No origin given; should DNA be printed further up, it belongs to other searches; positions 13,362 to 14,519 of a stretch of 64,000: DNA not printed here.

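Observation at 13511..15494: Recent 754-bp GLPGLI gene duplication with mosaic divergence (gene-conversion signature)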

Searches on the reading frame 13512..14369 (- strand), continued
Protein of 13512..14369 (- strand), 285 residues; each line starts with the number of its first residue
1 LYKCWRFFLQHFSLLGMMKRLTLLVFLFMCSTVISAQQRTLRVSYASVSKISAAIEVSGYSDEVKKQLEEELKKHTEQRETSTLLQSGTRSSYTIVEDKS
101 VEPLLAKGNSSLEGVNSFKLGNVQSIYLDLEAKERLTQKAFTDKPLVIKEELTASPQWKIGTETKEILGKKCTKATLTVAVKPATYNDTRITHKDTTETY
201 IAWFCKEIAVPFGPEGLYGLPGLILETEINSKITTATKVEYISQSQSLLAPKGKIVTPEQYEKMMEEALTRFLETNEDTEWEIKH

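Call 46: find_homologous_proteins(query=A1, max_evalue=0.00001)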
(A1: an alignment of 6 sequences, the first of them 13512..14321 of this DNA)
Query A1 (6 sequences) (269 aa, profile of the alignment): 1629 proteins with E <= 0.00001 among 8000 candidates; the best 120 are listed.
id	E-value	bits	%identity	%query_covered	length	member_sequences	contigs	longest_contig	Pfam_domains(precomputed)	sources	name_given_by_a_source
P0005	6.2e-134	463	84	100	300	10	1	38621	PF09697.17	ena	-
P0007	1.6e-133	462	74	100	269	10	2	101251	PF09697.17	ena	-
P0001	1.9e-131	455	95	100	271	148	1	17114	PF22252.3,PF09697.17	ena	-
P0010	8.8e-131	453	67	100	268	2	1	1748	PF09697.17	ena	-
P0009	2.7e-130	451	73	100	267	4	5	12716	PF09697.17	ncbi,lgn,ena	-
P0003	5.3e-130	450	94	100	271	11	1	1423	PF22252.3,PF09697.17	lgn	-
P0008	2.4e-129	448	75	100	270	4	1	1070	PF09697.17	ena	-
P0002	1.1e-127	443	95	98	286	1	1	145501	PF09697.17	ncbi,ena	-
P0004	2.8e-120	419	94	91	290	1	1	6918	PF22252.3,PF09697.17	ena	-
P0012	2.0e-105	370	36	92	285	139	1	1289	PF09697.17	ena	-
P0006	9.3e-104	364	82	100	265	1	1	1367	PF09697.17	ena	-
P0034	5.6e-88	313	26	94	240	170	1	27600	PF22252.3,PF09697.17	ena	-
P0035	1.4e-70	256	34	54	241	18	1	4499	PF09697.17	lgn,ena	-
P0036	9.5e-70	253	36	100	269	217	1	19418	PF09697.17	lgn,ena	-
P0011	2.4e-66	242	73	62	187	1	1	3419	-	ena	-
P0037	1.3e-38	151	38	39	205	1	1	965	PF09697.17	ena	-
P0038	2.1e-34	137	29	93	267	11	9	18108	PF22252.3,PF09697.17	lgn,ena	-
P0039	1.3e-33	134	28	96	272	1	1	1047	PF09697.17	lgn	-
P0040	2.8e-33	133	28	95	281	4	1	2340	PF09697.17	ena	-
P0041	5.1e-33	133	31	94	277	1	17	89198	PF09697.17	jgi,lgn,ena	jgi:GLPGLI family protein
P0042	6.0e-33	132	31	96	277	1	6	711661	PF09697.17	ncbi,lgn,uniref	ncbi:GLPGLI family protein [Polaribacter sp.]|uniref:GLPGLI family protein n=1 Tax=Polaribacter sp. 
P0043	6.3e-33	132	31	92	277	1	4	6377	PF09697.17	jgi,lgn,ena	-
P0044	1.0e-32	132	31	92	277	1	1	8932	PF09697.17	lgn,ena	-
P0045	1.1e-32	131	28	94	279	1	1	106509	PF09697.17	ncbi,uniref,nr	ncbi:GLPGLI family protein [Aquimarina sediminis]|uniref:GLPGLI family protein n=1 Tax=Aquimarina se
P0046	2.1e-32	130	32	92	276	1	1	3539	PF09697.17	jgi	-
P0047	2.7e-32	130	31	94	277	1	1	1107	PF09697.17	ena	-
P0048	2.7e-32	130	27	93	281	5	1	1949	PF09697.17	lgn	-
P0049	3.0e-32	130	30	92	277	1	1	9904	PF09697.17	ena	-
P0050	4.1e-32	130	31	96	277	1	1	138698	PF09697.17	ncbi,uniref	ncbi:GLPGLI family protein [Polaribacter sp.]|uniref:GLPGLI family protein n=1 Tax=Polaribacter sp. 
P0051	4.2e-32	129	29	94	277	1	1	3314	PF09697.17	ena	-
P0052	4.5e-32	129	30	92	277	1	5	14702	PF09697.17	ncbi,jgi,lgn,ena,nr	ncbi:MAG: GLPGLI family protein [Polaribacter sp.]|jgi:GLPGLI family protein|nr:GLPGLI family protei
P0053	5.3e-32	129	30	94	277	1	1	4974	PF09697.17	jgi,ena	-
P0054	5.6e-32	129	32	92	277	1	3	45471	PF09697.17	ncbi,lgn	-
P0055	6.1e-32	129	36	55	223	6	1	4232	PF22252.3,PF09697.17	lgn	-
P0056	7.0e-32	129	30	94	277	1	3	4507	PF09697.17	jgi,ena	jgi:GLPGLI family protein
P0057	7.2e-32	129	29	87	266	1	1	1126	PF22252.3,PF09697.17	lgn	-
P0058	7.6e-32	129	29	94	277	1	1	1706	PF09697.17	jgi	jgi:GLPGLI family protein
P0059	8.3e-32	129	31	92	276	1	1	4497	PF09697.17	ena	-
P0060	1.1e-31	128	30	94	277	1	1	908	PF09697.17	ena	-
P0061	1.3e-31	128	28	94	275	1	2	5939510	PF09697.17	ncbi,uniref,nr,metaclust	ncbi:GLPGLI family protein [Aquimarina macrocephali]|uniref:GLPGLI family protein n=1 Tax=Aquimarina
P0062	1.4e-31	128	27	96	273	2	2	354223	PF09697.17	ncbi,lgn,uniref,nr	ncbi:GLPGLI family protein [Subsaximicrobium wynnwilliamsii]|uniref:GLPGLI family protein n=1 Tax=Su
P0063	1.7e-31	128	30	92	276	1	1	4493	PF09697.17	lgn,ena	-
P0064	1.9e-31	127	27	94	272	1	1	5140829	PF09697.17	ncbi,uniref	ncbi:GLPGLI family protein [Aquimarina sp. SS2-1]|uniref:GLPGLI family protein n=1 Tax=Aquimarina be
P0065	2.1e-31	127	29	94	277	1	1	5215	PF09697.17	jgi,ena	-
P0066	2.6e-31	127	27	94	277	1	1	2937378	PF09697.17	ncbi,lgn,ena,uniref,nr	ncbi:GLPGLI family protein [Polaribacter gangjinensis]|uniref:GLPGLI family protein n=2 Tax=Polariba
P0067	2.8e-31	127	29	93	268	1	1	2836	PF22252.3,PF09697.17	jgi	jgi:GLPGLI family protein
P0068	2.8e-31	127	30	94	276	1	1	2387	PF09697.17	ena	-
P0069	2.9e-31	127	30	94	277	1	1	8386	PF09697.17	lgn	-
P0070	3.3e-31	127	29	94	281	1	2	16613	PF09697.17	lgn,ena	-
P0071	3.3e-31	127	27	93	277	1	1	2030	PF09697.17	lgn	-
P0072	3.4e-31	127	30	94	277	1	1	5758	PF09697.17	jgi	-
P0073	3.7e-31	126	30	94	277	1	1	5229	PF09697.17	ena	-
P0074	4.0e-31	126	27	93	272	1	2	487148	PF09697.17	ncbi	-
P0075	4.9e-31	126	29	94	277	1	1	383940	PF09697.17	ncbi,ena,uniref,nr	ncbi:GLPGLI family protein [Polaribacter sp. BAL334]|uniref:GLPGLI family protein n=1 Tax=Polaribact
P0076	4.9e-31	126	30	94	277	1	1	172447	PF09697.17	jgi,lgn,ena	jgi:GLPGLI family protein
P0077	5.0e-31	126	29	94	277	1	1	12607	PF09697.17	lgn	-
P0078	5.3e-31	126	30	94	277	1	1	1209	PF09697.17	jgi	jgi:GLPGLI family protein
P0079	5.4e-31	126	25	93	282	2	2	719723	PF22252.3,PF09697.17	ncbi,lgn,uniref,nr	ncbi:GLPGLI family protein [Kordia zhangzhouensis]|uniref:GLPGLI family protein n=1 Tax=Kordia zhang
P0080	5.4e-31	126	31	97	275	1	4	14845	PF09697.17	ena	-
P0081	5.5e-31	126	29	94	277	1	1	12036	PF09697.17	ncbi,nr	ncbi:MAG: GLPGLI family protein [Polaribacter sp.]|nr:GLPGLI family protein [Polaribacter sp.]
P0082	5.8e-31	126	30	94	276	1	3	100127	PF09697.17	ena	-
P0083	6.8e-31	126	29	94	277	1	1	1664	PF09697.17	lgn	-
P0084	7.0e-31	125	27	93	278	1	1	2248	PF09697.17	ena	-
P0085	7.0e-31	125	29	88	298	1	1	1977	PF09697.17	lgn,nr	nr:GLPGLI family protein [uncultured Flavobacterium sp.]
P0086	7.4e-31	125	27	94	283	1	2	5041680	PF09697.17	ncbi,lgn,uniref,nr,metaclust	ncbi:GLPGLI family protein [Kordia algicida OT-1]|uniref:GLPGLI family protein n=1 Tax=Kordia algici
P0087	8.6e-31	125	27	93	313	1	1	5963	PF22252.3,PF09697.17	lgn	-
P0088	8.7e-31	125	28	96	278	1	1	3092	PF09697.17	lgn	-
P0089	8.8e-31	125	30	94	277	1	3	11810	PF09697.17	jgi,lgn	jgi:GLPGLI family protein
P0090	8.9e-31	125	26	93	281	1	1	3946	PF22252.3,PF09697.17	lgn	-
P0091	9.6e-31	125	29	94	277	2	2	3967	PF22252.3,PF09697.17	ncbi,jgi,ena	jgi:GLPGLI family protein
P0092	1.1e-30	125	29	96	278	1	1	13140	PF09697.17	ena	-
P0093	1.2e-30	125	27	96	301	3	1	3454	PF09697.17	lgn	-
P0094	1.2e-30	125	25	99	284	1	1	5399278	PF09697.17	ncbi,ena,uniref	ncbi:GLPGLI family protein [Kordia sp.]|uniref:GLPGLI family protein n=1 Tax=Kordia sp. TaxID=196533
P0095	1.2e-30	125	27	96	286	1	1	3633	PF09697.17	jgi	jgi:GLPGLI family protein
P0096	1.2e-30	125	29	94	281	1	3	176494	PF09697.17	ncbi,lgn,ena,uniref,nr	ncbi:GLPGLI family protein [Polaribacter aquimarinus]|uniref:GLPGLI family protein n=1 Tax=Polaribac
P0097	1.2e-30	125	30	96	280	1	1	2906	PF22252.3,PF09697.17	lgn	-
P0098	1.2e-30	125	30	96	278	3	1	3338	PF09697.17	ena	-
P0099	1.3e-30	125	29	94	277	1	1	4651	PF09697.17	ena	-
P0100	1.3e-30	125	30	94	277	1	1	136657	PF09697.17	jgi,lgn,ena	jgi:GLPGLI family protein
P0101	1.5e-30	124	24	94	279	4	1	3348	PF09697.17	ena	-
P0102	1.7e-30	124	26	96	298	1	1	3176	PF09697.17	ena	-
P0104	1.9e-30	124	26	96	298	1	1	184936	PF09697.17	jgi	jgi:GLPGLI family protein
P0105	2.2e-30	124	28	94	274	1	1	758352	PF09697.17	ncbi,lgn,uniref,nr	ncbi:GLPGLI family protein [Aquimarina sp. MMG016]|uniref:GLPGLI family protein n=1 Tax=Aquimarina s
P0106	2.6e-30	124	28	92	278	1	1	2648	PF09697.17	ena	-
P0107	2.8e-30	123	27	96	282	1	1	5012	PF09697.17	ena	-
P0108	3.4e-30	123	23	88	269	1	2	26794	PF09697.17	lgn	-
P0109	3.6e-30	123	28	94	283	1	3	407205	PF09697.17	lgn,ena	-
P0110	4.0e-30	123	28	92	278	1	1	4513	PF09697.17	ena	-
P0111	4.6e-30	123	29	94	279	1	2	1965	PF09697.17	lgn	-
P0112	4.6e-30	123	30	93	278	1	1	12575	PF09697.17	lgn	-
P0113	4.8e-30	123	29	92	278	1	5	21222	PF09697.17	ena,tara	tara:strand:+ start:574 stop:1410 length:837 start_codon:yes stop_codon:yes gene_type:complete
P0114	6.8e-30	122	28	90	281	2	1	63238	PF09697.17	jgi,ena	-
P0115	1.1e-29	122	28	92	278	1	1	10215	PF09697.17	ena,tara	tara:strand:+ start:178 stop:1014 length:837 start_codon:yes stop_codon:yes gene_type:complete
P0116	1.1e-29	122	27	96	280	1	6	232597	PF09697.17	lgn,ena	-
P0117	1.2e-29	121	28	92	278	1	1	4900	PF09697.17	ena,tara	tara:strand:+ start:257 stop:1093 length:837 start_codon:yes stop_codon:yes gene_type:complete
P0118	1.2e-29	121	27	91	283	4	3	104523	PF09697.17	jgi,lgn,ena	jgi:GLPGLI family protein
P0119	1.2e-29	121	30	96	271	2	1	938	PF09697.17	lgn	-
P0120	1.3e-29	121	25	96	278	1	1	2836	PF09697.17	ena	-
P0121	1.5e-29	121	28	92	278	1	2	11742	PF09697.17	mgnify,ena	mgnify:FL=1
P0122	2.0e-29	121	29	95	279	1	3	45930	PF09697.17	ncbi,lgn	-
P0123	2.2e-29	121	30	95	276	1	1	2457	PF09697.17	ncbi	-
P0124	2.5e-29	120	27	93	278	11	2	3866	PF09697.17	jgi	jgi:GLPGLI family protein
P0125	2.9e-29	120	27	94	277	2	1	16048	PF09697.17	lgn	-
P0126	4.2e-29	120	27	94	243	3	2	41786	PF09697.17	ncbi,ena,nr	ncbi:MAG: GLPGLI family protein [Bacteroidales bacterium]|nr:GLPGLI family protein [Bacteroidales ba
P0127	5.3e-29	119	29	51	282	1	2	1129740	PF09697.17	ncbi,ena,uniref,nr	ncbi:GLPGLI family protein [Nonlabens xylanidelens]|uniref:GLPGLI family protein n=1 Tax=Nonlabens x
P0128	5.3e-29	119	25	92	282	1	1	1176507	PF09697.17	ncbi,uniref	ncbi:GLPGLI family protein [Nonlabens sp. Asnod3-A02]|uniref:GLPGLI family protein n=1 Tax=Nonlabens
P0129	6.1e-29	119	25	86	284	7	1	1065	PF09697.17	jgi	jgi:GLPGLI family protein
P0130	6.9e-29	119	30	89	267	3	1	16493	PF22252.3,PF09697.17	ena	-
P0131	8.0e-29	119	29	93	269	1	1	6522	PF22252.3,PF09697.17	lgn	-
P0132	8.1e-29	119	28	95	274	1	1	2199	PF09697.17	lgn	-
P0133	8.3e-29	119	25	91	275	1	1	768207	PF09697.17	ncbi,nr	ncbi:hypothetical protein BST94_13925 [Nonlabens xylanidelens]|nr:hypothetical protein BST94_13925 [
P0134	8.9e-29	119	25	86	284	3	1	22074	PF09697.17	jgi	jgi:GLPGLI family protein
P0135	9.2e-29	119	31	92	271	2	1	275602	PF22252.3,PF09697.17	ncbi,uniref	ncbi:GLPGLI family protein [Aquimarina sp. 2201CG1-2-11]|uniref:GLPGLI family protein n=1 Tax=Aquima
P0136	1.1e-28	118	26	96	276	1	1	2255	PF09697.17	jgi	-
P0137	1.2e-28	118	30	96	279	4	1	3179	PF09697.17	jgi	-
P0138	1.2e-28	118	34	52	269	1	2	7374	PF22252.3,PF09697.17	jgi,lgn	jgi:GLPGLI family protein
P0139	1.3e-28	118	28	95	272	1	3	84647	PF09697.17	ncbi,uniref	ncbi:MAG: GLPGLI family protein [Polaribacter sp.]|uniref:GLPGLI family protein n=1 Tax=Polaribacter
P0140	1.3e-28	118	28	94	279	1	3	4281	PF09697.17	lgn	-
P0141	1.3e-28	118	31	93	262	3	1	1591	PF22252.3,PF09697.17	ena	-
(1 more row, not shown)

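Call 55: find_encoding_contigs(protein=P0019, flank=5000, max_places=8)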
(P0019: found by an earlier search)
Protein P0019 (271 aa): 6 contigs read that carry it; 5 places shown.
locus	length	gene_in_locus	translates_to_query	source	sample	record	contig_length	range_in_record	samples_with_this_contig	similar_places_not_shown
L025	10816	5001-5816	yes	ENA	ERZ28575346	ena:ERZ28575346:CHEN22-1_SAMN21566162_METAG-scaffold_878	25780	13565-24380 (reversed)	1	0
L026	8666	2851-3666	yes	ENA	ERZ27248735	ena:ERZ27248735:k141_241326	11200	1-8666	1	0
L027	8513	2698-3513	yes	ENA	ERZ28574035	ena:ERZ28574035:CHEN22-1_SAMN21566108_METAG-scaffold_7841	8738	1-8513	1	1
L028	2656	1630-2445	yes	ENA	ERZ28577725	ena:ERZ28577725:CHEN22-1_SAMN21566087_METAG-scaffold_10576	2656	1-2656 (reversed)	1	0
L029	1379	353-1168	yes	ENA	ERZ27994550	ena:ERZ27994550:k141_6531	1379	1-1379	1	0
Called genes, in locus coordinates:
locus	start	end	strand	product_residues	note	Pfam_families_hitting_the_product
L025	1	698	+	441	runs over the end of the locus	PF19295:SufBD_N, PF01458:SUFBD_core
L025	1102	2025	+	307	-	PF00459:Inositol_P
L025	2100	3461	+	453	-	PF00209:SNF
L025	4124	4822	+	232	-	PF02615:Ldh_2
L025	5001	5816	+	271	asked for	PF22252:PNGase_F-II_N (faint), PF09697:Porph_ging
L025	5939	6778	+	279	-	PF22252:PNGase_F-II_N (faint), PF09697:Porph_ging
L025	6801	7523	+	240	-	PF22252:PNGase_F-II_N (weak), PF09697:Porph_ging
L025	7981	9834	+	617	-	-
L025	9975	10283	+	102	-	PF00216:Bac_DNA_binding, PF18291:HU-HIG (faint), PF18289:HU-CCDC81_euk_2 (weak)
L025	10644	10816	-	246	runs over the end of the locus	PF00005:ABC_tran, PF02463:SMC_N (faint), PF13304:AAA_21 (weak)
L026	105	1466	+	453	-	PF00209:SNF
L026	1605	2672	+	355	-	PF02615:Ldh_2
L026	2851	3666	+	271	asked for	PF22252:PNGase_F-II_N (faint), PF09697:Porph_ging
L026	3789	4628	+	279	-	PF22252:PNGase_F-II_N (faint), PF09697:Porph_ging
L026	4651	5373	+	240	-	PF22252:PNGase_F-II_N (weak), PF09697:Porph_ging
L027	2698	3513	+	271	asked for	PF22252:PNGase_F-II_N (faint), PF09697:Porph_ging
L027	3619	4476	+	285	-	PF22252:PNGase_F-II_N (faint), PF09697:Porph_ging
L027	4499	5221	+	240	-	PF22252:PNGase_F-II_N (weak), PF09697:Porph_ging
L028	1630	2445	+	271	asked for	PF22252:PNGase_F-II_N (faint), PF09697:Porph_ging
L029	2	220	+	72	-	?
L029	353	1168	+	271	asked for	PF22252:PNGase_F-II_N (faint), PF09697:Porph_ging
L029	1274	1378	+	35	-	?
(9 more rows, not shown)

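Call 57: predict_structure(alignment_id=A2)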
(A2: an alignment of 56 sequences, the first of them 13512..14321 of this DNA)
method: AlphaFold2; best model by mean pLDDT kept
length: 269 residues; sequences in the alignment: 56
mean_pLDDT: 79.5   pTM: 0.73
mean pLDDT of the five models: 79.5, 76.7, 76.1, 75.3, 73.6
residues with pLDDT >= 90: 109; 70-90: 87; 50-70: 47; < 50: 26
segments of 3 or more residues with pLDDT < 50: 85-104, 264-269
pLDDT, mean of each block of 10 residues (from residue 1): 79 68 85 69 75 67 77 86 50 39 64 95 89 93 98 98 77 60 96 93 96 93 86 92 92 82 46
secondary structure, 60 per line:
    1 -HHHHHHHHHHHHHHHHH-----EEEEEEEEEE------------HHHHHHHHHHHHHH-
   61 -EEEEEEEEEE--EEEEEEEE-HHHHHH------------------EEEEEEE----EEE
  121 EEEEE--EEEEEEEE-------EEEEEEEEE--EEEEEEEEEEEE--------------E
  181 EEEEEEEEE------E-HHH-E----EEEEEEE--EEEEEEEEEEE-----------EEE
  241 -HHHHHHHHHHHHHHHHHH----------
elements in order: H2-18 E24-33 H46-59 E62-71 E74-81 H83-88 E107-113 E118-125 E128-135 E143-151 E154-165 E180-189 E207-213 E216-226 E238-240 H242-259
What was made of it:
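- On PNGase F-II N-terminal-domain-like fold: The model has pLDDT 79.5 and pTM 0.73 (call 57).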

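Call 59: fold_search(model_id=the predicted structure, library=pdb)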
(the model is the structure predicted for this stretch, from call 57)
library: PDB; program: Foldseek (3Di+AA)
matches with E <= 10: 397; with E <= 0.001: 5
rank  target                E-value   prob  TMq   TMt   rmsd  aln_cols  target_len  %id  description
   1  7zgn_B                7.9e-08  1.00  0.51  0.27   4.4       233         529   14  Plant/insect N-glycan active PNGase (released 2022-09-07)
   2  4r4z_A                5.2e-07  1.00  0.49  0.26   6.6       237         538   15  Structure of PNGF-II in P21 space group (released 2015-01-28)
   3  4r4z_B                7.1e-07  1.00  0.49  0.26   6.7       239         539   15  Structure of PNGF-II in P21 space group (released 2015-01-28)
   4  4r4z_D                7.5e-07  1.00  0.49  0.26   6.7       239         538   15  Structure of PNGF-II in P21 space group (released 2015-01-28)
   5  4r4x                  9.8e-07  1.00  0.52  0.27   5.3       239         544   15  Structure of PNGF-II in C2 space group (released 2015-01-28)
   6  6jla_B                2.4e-03  0.99  0.26  0.36  10.3       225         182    7  Crystal structure of a mouse ependymin related protein (released 2020-03-04)
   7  6jld_C                4.5e-03  0.99  0.29  0.38  10.9       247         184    8  Crystal structure of a human ependymin related protein (released 2019-07-10)
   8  4qa8                  9.1e-03  0.96  0.27  0.33  11.5       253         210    8  Crystal structure of LprF from Mycobacterium bovis (released 2014-10-22)
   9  3mh9_C                1.3e-02  0.95  0.26  0.33  11.3       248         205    8  Crystal structure of LprG mutant V91W from Mycobacterium tuberculosis (released 2010-09-01)
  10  4z48_A                2.4e-02  0.38  0.22  0.24  12.2       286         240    7  Crystal structure of a DUF1329 family protein (DESPIG_00262) from Desulfovibrio piger ATCC 29098 at 1.75 A resolution (released 2015-04-22)
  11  6mbf                  2.7e-02  0.11  0.11  0.11  21.1       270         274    8  GphF Dehydratase 1 (released 2018-09-19)
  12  3bk5                  3.0e-02  0.85  0.30  0.34   9.3       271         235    5  Crystal structure of putative outer membrane lipoprotein-sorting protein domain from Vibrio parahaemolyticus (released 2008-02-05)
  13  6mbg                  4.8e-02  0.08  0.11  0.10  22.0       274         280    9  GphF Dehydratase P1711L variant for improved crystallization (released 2018-09-19)
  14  9mr0_A                7.4e-02  0.23  0.15  0.14  18.1       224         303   10  Neisseria meningitidis haptoglobin-hemogloblin utilization protein A (released 2026-02-04)
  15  6mbh                  8.2e-02  0.06  0.10  0.09  23.3       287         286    9  GphF DH1 P1711L, L1744P variant: An isomerase-inactive variant of GphF DH1 (released 2018-09-19)
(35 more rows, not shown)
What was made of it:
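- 13512..14321 (-): GLPGLI gene B, 269 aa, intact. It has an ATG start and a signal peptide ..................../QQ. The structure model has pLDDT 79.5 and a PNGase F-II N-terminal-domain-like fold (calls 57, 59).
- On PNGase F-II N-terminal-domain-like fold: Foldseek matches 7zgn_B at E = 7.9e-8 and 4r4x at E = 9.8e-7, with TM 0.49-0.52 normalised to the query (call 59).
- Closest known: N-terminal 'bowl-like' domain of PNGase F-II. Same: Foldseek gives E = 8e-8 to 1e-6 and query-normalised TM about 0.5 to PNGase F-II, followed by weaker LolA, LprG and ependymin-like matches (calls 57, 59).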
